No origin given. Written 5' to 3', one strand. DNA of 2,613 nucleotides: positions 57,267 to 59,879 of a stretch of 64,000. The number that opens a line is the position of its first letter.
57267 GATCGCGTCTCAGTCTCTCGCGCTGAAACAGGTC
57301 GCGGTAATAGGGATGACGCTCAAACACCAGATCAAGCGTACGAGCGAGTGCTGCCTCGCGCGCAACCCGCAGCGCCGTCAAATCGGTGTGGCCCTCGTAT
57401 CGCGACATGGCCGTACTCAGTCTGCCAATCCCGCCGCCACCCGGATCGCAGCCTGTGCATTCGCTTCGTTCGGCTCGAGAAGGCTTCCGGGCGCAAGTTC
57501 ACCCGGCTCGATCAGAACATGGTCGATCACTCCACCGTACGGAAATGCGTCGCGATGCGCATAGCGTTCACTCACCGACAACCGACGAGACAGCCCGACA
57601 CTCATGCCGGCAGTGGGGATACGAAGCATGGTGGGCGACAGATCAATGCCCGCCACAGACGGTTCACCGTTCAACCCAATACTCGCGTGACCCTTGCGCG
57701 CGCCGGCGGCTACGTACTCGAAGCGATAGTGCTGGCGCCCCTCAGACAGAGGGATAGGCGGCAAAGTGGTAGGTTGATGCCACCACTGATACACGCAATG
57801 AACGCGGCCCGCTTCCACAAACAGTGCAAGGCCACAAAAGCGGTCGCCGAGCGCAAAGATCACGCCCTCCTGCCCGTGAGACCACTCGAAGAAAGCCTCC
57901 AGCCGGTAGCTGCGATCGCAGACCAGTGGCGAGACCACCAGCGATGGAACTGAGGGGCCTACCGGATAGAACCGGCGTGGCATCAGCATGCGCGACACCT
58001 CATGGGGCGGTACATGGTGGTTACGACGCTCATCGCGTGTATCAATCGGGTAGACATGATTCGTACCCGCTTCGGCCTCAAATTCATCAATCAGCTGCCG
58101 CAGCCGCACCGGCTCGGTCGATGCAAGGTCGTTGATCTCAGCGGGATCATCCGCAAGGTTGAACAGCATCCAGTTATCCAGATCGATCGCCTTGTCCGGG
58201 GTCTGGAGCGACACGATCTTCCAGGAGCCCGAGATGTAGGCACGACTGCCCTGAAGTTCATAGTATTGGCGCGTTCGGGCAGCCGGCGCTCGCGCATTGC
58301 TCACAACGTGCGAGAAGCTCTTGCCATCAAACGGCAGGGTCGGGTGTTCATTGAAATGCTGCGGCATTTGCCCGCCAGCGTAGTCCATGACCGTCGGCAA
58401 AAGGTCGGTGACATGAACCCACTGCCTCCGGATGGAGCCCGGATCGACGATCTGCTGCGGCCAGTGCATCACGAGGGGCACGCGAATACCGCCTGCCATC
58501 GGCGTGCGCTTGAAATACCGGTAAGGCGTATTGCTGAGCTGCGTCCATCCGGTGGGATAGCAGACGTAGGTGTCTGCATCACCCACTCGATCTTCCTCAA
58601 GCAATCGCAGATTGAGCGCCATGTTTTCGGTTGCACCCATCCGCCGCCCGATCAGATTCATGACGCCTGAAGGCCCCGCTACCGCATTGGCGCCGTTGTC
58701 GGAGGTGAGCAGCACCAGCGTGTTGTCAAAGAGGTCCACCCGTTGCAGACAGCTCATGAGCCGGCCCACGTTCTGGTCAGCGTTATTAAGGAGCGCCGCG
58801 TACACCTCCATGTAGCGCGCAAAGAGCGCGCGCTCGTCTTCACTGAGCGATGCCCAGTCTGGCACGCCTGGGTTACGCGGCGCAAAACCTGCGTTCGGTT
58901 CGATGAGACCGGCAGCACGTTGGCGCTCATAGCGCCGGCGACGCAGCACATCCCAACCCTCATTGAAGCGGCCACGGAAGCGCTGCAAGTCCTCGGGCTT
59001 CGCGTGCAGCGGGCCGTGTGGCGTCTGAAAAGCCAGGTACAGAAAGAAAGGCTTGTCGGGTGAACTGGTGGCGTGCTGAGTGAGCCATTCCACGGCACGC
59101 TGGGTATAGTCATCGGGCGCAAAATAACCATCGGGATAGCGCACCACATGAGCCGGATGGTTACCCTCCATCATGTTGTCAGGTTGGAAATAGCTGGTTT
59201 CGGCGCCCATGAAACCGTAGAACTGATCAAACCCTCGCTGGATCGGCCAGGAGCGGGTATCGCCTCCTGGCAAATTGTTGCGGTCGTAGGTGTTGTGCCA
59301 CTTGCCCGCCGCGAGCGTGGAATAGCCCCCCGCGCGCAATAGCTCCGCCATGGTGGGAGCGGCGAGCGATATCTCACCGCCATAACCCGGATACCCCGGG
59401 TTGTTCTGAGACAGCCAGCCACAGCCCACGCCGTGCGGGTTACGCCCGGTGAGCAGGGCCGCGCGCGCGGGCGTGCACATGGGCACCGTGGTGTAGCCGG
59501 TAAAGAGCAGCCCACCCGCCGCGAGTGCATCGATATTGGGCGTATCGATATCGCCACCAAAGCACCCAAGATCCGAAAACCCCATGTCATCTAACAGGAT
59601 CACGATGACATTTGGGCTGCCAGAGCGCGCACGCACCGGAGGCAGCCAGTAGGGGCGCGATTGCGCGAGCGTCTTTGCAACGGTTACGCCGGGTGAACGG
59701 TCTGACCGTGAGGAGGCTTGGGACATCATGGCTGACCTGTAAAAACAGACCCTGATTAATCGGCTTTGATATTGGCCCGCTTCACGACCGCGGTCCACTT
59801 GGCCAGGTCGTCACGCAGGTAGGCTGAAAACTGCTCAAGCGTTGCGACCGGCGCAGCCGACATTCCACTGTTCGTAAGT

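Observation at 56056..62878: Four-gene operon coupling a cytoplasmic reductive dehalogenase to an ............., a Bug receptor and an aryl-acid CoA ligase: candidate undescribed desulfation-dehalogenation pathway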

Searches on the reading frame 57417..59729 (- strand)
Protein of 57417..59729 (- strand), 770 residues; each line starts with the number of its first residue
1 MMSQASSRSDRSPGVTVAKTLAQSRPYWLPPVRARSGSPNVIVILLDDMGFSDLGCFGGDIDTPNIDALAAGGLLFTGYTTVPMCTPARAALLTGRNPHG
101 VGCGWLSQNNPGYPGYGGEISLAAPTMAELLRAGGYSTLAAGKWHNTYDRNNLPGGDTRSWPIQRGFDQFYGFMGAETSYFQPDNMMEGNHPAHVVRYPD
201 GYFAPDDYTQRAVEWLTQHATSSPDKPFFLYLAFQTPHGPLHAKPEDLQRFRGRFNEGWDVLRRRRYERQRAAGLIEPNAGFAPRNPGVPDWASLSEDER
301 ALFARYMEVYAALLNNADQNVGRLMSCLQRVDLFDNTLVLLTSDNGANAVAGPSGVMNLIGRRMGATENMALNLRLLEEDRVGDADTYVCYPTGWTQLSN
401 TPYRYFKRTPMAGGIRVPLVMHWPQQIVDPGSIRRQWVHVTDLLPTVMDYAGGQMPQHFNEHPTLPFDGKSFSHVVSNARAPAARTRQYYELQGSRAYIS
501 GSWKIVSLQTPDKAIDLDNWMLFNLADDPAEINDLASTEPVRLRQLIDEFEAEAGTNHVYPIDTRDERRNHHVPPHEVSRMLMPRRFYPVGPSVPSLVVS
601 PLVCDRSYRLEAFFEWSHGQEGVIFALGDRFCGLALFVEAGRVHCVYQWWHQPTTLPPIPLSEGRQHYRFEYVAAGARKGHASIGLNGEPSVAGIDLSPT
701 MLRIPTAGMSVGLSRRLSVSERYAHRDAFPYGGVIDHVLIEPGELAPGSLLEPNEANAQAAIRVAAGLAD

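Call 3: search_protein_families(library=pfam, proteins=[window:57417-59729:-], max_evalue=0.01)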
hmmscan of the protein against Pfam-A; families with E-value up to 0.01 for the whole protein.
window:57417-59729:- (770 aa): 3 families
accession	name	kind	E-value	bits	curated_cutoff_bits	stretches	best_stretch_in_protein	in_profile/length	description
PF00884.28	Sulfatase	-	1e-57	196.2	25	1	39-452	1-300/301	Sulfatase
PF16347.10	SGSH_C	-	2.8e-10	41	29.3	1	407-538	8-134/154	N-sulphoglucosamine sulphohydrolase, C-terminal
PF01663.27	Phosphodiest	-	1.1e-08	35.5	23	1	41-358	1-231/342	Type I phosphodiesterase / nucleotide pyrophosphatase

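Call 4: search_protein_families(library=ncbifam, proteins=[window:57417-59729:-], max_evalue=0.01)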
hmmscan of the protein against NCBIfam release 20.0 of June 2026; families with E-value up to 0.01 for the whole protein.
window:57417-59729:- (770 aa): 4 families
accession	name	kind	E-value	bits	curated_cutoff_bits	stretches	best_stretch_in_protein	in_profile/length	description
NF010322.0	PRK13759.1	equivalog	1.1e-40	139.5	481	3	35-152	3-113/486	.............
TIGR03417.1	chol_sulfatase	equivalog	1e-28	100.5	433.45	2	38-347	2-292/500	choline-sulfatase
NF045661.1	HdlasePehA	equivalog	5.8e-22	78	900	3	415-513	339-429/506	phosphoric/sulfuric ester hydrolase PehA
NF052527.1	Mn_arylsulf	exception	1e-21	77.4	850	2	39-152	2-109/479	manganese-dependent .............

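Call 6: search_solved_structures(query=window:57417-59729:-, show_alignments=2, max_evalue=0.001)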
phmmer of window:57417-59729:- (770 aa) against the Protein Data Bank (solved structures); distinct sequences matched with E-value up to 0.001: 82 (the best 60 are shown).
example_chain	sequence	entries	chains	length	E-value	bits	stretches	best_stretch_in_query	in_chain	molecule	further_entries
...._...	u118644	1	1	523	5.2e-88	299.4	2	34-355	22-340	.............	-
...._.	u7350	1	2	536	1.6e-85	291.2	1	37-551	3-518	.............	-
4cys_A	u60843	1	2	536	4.5e-84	286.4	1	37-551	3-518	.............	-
4cxk_A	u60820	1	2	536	4.9e-84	286.3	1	37-551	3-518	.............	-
5aj9_A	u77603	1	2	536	5.1e-84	286.2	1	37-551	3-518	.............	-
4cxs_A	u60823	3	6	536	9.9e-84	285.3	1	37-551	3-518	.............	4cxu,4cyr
6bia_A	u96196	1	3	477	4.1e-43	150.9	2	35-253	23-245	Sulfatase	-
9hh3_A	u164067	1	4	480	2e-41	145.4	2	37-252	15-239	Sulfatase, family S1-19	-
6b0k_A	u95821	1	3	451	2.7e-41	144.9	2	38-253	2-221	Iota-carrageenan sulfatase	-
6b0j_A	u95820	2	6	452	2.7e-41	144.9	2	38-253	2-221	Iota-carrageenan sulfatase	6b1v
9hh2_A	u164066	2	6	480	5.3e-40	140.7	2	37-252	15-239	Sulfatase, family S1-19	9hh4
6prm_A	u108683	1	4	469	1e-39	139.7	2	36-252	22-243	exo-4S-kappa carrageenan S1 sulfatase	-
6psm_A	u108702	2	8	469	2.8e-38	135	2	36-252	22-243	exo-4S-kappa carrageenan S1 sulfatase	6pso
9fo1_A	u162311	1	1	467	4.8e-36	127.6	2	39-252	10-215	k-carrageenan sulfatase S1_16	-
6ust_A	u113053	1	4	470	1.2e-33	119.7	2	38-257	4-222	N-acetylgalactosamine 6-sulfate sulfatase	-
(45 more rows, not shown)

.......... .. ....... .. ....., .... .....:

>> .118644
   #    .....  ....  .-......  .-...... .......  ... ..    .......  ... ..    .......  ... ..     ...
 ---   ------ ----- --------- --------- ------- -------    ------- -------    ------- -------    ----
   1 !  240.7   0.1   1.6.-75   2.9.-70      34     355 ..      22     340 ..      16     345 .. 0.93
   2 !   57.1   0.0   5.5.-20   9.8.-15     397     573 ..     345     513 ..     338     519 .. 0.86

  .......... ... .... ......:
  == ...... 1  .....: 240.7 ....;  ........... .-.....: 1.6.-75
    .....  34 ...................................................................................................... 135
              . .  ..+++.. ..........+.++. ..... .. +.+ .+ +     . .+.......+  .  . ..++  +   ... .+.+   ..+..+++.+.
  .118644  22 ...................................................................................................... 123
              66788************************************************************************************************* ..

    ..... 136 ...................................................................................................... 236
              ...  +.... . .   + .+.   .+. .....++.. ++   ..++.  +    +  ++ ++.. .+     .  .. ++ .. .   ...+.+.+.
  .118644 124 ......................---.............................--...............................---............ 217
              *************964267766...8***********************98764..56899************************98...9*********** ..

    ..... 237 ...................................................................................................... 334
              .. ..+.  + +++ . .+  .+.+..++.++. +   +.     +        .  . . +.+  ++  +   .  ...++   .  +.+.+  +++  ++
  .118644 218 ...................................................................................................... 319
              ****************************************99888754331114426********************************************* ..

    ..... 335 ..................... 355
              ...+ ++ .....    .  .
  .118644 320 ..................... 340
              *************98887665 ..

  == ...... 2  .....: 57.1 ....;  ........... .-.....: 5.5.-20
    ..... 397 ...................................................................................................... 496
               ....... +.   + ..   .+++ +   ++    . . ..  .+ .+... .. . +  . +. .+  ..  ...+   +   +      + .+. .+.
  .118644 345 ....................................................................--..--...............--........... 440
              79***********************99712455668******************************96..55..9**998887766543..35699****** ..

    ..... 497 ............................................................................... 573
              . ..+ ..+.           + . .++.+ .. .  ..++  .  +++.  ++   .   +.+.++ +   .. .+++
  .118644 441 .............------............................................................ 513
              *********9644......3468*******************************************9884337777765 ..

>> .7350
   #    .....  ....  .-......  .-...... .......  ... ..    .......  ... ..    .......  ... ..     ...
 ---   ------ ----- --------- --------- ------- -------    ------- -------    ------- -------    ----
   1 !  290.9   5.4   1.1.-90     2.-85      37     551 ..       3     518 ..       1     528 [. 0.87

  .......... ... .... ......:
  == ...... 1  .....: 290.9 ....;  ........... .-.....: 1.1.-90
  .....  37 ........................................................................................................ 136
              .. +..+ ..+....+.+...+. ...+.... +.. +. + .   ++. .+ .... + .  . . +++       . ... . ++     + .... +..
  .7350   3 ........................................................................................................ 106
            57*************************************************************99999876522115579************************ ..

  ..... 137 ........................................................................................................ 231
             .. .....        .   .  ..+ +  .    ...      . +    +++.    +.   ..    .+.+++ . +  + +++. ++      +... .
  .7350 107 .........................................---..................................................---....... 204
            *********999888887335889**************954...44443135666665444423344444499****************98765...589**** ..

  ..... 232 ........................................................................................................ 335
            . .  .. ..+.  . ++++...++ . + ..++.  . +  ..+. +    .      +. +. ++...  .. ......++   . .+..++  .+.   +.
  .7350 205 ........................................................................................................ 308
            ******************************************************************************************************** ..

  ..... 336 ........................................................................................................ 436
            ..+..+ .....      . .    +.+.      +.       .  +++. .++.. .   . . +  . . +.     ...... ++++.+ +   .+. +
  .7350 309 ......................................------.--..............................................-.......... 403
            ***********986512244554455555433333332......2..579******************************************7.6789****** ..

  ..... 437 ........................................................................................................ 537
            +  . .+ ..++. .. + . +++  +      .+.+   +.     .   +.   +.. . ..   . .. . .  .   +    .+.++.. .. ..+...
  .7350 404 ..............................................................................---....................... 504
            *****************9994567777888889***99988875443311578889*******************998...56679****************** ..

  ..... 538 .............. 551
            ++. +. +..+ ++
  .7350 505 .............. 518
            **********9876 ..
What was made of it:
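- On S1 (type I, formylglycine) sulfatase, PAS-like: C85-T-P-A-R89 aligns with PAS residue 51 (FGly) to R55 (call 6). D13/D14 and C51/R55 were mapped by hand from the alignment in call 6.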

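Call 19: find_homologous_proteins(query=window:57417-59729:-, max_evalue=1e-20)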
Query window:57417-59729:- (770 aa): 4876 proteins with E <= 1e-20 among 8000 candidates; the best 120 are listed.
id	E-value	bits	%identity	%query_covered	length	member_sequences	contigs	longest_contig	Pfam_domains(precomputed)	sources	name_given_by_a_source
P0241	0.0e+0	1655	92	98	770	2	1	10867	PF01663.28,PF16347.11,PF00884.29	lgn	-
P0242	0.0e+0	1643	91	99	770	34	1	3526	PF01663.28,PF16347.11,PF00884.29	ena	-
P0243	0.0e+0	1624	89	98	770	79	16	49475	PF01663.28,PF16347.11,PF00884.29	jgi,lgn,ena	jgi:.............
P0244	0.0e+0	1598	89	96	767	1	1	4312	PF01663.28,PF16347.11,PF00884.29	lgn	-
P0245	0.0e+0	1566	87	97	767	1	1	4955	PF01663.28,PF16347.11,PF00884.29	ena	-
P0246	0.0e+0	1557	85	100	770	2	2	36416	PF01663.28,PF16347.11,PF00884.29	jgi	-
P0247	0.0e+0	1347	74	99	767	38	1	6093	PF01663.28,PF16347.11,PF00884.29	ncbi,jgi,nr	ncbi:MAG: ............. [Betaproteobacteria bacterium]|nr:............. [Betaproteobacteria bacteriu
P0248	0.0e+0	1343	74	99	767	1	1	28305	PF01663.28,PF16347.11,PF00884.29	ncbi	ncbi:MAG: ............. [Burkholderiales bacterium]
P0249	0.0e+0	1340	74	98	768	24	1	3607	PF01663.28,PF16347.11,PF00884.29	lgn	-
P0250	0.0e+0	1339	73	99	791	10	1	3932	PF01663.28,PF16347.11,PF00884.29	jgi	jgi:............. A-like enzyme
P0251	0.0e+0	1337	74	98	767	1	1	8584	PF01663.28,PF16347.11,PF00884.29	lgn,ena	-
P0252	0.0e+0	1332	73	98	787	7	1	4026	PF16347.11,PF00884.29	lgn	-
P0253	0.0e+0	1325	73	99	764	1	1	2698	PF01663.28,PF16347.11,PF00884.29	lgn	-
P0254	0.0e+0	1311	72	98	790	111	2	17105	PF01663.28,PF16347.11,PF00884.29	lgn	-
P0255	0.0e+0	1306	71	97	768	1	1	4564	PF01663.28,PF16347.11,PF00884.29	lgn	-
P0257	0.0e+0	1282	68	98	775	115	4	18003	PF01663.28,PF16347.11,PF00884.29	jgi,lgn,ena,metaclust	jgi:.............|metaclust:\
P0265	0.0e+0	1200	66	97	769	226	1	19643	PF01663.28,PF16347.11,PF00884.29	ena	-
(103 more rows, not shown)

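Call 24: find_encoding_contigs(protein=P0248, flank=8000, max_places=2)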
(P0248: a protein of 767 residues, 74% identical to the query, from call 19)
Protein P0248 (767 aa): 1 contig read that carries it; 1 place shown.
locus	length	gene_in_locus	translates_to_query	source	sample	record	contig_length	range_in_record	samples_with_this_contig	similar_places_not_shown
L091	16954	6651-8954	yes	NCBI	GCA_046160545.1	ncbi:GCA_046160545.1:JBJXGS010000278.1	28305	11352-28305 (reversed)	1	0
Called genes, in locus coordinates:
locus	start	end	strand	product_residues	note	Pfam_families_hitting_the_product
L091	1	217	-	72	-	PF13380:CoA_binding_2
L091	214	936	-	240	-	PF13549:ATP-grasp_5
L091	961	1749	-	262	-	PF00378:ECH_1, PF16113:ECH_2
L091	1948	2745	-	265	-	PF00378:ECH_1, PF16113:ECH_2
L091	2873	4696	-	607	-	PF00211:Guanylate_cyc, PF13431:TPR_17 (faint), PF13428:TPR_14 (faint), PF13371:TPR_9 (faint), PF14559:TPR_19 (faint), PF00515:TPR_1 (faint), PF07719:TPR_2 (faint), PF13181:TPR_8 (faint), +1 more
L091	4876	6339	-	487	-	PF00479:G6PD_N, PF02781:G6PD_C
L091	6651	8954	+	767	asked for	PF00884:Sulfatase, PF01663:Phosphodiest (faint), PF16347:SGSH_C (weak)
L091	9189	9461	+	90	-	PF13683:rve_3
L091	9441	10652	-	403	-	PF24096:DUF7379, PF07819:PGAP1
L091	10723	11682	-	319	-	PF00701:DHDPS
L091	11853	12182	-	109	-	PF00111:Fer2 (weak)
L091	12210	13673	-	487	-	PF00120:Gln-synt_C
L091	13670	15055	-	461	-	PF00355:Rieske, PF19301:LigXa_C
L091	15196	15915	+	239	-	PF00392:GntR, PF07729:FCD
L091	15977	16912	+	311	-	PF00753:Lactamase_B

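Call 25: find_encoding_contigs(protein=P0257, flank=8000, max_places=3)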
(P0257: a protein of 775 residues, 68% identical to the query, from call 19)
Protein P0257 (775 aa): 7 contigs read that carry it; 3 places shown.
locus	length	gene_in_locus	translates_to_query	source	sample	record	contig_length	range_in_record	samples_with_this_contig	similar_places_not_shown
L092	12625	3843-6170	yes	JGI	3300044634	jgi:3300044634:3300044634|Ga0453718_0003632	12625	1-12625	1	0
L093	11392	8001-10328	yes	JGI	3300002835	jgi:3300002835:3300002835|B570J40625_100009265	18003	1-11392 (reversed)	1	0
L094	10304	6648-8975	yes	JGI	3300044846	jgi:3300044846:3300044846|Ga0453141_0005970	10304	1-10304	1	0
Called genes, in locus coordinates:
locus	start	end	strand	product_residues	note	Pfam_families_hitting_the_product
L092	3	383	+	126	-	?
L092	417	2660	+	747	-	PF12228:DUF3604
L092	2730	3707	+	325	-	PF03401:TctC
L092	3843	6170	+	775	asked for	PF00884:Sulfatase, PF01663:Phosphodiest (weak), PF16347:SGSH_C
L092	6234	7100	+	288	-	PF02668:TauD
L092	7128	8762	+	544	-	PF00884:Sulfatase, PF01663:Phosphodiest (faint), PF16347:SGSH_C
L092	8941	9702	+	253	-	PF03781:FGE-sulfatase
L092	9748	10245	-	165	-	PF00190:Cupin_1 (weak), PF07883:Cupin_2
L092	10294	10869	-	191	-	-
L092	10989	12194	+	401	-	PF00144:Beta-lactamase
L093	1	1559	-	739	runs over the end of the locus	PF20254:DMFA2_C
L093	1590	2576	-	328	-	PF13365:Trypsin_2, PF13180:PDZ_2, PF17820:PDZ_6 (weak)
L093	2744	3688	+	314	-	PF03446:NAD_binding_2, PF14833:NAD_binding_11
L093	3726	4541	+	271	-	PF00392:GntR, PF07702:UTRA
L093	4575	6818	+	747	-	PF12228:DUF3604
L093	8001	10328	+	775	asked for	PF00884:Sulfatase, PF01663:Phosphodiest (weak), PF16347:SGSH_C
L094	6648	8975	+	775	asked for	PF00884:Sulfatase, PF01663:Phosphodiest (weak), PF16347:SGSH_C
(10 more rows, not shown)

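Call 26: find_encoding_contigs(protein=P0265, flank=8000, max_places=2)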
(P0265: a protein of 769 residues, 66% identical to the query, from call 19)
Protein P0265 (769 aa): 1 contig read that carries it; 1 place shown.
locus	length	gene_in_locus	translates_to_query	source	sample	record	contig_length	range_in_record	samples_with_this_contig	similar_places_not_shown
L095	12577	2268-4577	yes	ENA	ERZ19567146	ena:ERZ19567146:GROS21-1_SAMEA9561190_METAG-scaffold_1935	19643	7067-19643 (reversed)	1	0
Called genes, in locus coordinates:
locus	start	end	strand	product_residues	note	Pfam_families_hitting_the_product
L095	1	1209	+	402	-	?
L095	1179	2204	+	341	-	PF03401:TctC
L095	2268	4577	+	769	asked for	PF00884:Sulfatase, PF01663:Phosphodiest (faint), PF16347:SGSH_C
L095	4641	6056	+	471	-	PF01547:SBP_bac_1, PF13416:SBP_bac_8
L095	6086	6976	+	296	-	PF00528:BPD_transp_1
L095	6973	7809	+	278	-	PF00528:BPD_transp_1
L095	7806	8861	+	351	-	PF00005:ABC_tran, PF13304:AAA_21 (faint), PF17912:OB_MalK (weak), PF08402:TOBE_2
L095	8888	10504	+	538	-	PF00884:Sulfatase, PF01663:Phosphodiest (faint), PF16347:SGSH_C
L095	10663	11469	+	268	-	PF03781:FGE-sulfatase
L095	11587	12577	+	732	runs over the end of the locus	PF00141:peroxidase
